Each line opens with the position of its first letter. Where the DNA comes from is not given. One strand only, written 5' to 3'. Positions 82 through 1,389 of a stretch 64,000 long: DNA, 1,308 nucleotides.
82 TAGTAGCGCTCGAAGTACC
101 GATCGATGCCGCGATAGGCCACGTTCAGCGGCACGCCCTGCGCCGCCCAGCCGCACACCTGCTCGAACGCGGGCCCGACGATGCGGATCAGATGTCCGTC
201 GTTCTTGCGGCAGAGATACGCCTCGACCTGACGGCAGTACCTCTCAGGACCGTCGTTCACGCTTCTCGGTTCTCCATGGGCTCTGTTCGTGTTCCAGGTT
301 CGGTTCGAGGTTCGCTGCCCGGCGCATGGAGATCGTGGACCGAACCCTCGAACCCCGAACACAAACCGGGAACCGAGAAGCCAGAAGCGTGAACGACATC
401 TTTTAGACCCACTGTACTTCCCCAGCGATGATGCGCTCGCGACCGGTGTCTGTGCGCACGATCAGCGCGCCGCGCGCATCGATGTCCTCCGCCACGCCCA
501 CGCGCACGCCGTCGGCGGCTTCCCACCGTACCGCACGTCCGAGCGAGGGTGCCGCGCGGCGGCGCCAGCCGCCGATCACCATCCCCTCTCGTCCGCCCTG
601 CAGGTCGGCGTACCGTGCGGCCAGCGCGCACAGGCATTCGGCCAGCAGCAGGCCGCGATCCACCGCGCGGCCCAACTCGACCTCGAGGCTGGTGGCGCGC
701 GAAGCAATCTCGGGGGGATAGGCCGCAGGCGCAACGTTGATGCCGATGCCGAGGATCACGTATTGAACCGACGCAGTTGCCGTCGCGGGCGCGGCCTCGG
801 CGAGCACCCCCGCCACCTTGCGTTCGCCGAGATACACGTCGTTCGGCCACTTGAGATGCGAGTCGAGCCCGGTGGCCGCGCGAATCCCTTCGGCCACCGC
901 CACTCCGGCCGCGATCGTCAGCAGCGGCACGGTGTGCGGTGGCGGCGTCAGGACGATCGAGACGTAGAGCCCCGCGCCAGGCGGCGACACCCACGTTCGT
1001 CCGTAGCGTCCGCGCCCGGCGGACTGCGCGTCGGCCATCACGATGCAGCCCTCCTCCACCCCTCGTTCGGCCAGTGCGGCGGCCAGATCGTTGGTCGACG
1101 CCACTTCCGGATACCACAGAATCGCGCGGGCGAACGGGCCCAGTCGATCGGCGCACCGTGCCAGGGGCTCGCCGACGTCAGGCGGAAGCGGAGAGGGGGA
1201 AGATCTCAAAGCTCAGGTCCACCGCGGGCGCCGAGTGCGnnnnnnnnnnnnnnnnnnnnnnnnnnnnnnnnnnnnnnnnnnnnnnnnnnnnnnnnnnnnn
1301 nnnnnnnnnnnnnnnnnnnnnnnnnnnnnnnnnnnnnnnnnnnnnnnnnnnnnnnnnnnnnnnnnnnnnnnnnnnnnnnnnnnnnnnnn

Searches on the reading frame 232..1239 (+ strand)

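Call 90: search_protein_families(library=pfam, alignment_id=A8, max_evalue=0.00001)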
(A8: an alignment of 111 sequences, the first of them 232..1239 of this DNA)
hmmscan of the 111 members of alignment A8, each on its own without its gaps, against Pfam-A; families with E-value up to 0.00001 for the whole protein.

A. member 1, window:232-1239:+ (336 aa): 0 families

B. families by the number of members that match (of 111 scanned): 53 families (the first 25 are shown)
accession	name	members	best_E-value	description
PF13570.13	Beta-prop_ACSF4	5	1.7e-78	Beta-alanine-activating enzyme, beta-propeller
PF13360.13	PQQ_2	5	5.6e-51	Outer membrane protein assembly factor BamB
PF01011.28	PQQ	4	1.1e-20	Glucose/ethanol/alcohol dehydrogenase, beta-propeller domain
PF01642.28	MM_CoA_mutase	2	2.6e-226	Methylmalonyl-CoA mutase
PF03099.24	BPL_LplA_LipB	2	8.7e-20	Biotin/lipoate A/B protein ligase family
PF01039.27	Carboxyl_trans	1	3e-202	Carboxyl transferase domain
PF02515.22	CoA_transf_3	1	5.7e-118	CoA-transferase family III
PF00208.27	ELFV_dehydrog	1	7.7e-81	Glutamate/Leucine/Phenylalanine/Valine dehydrogenase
PF00501.34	AMP-binding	1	5.4e-78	AMP-binding enzyme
PF00133.28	tRNA-synt_1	1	3e-71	tRNA synthetases class I (I, L, M and V)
PF00108.29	Thiolase_N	1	4.8e-70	Thiolase, N-terminal domain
PF02786.22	CPSase_L_D2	1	1.2e-69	Carbamoyl-phosphate synthase L chain, ATP binding domain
PF00266.25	Aminotran_5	1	1e-63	Aminotransferase class-V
PF02812.23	ELFV_dehydrog_N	1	4.7e-59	Glu/Leu/Phe/Val dehydrogenase, dimerisation domain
PF01384.25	PHO4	1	1.3e-57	Phosphate transporter family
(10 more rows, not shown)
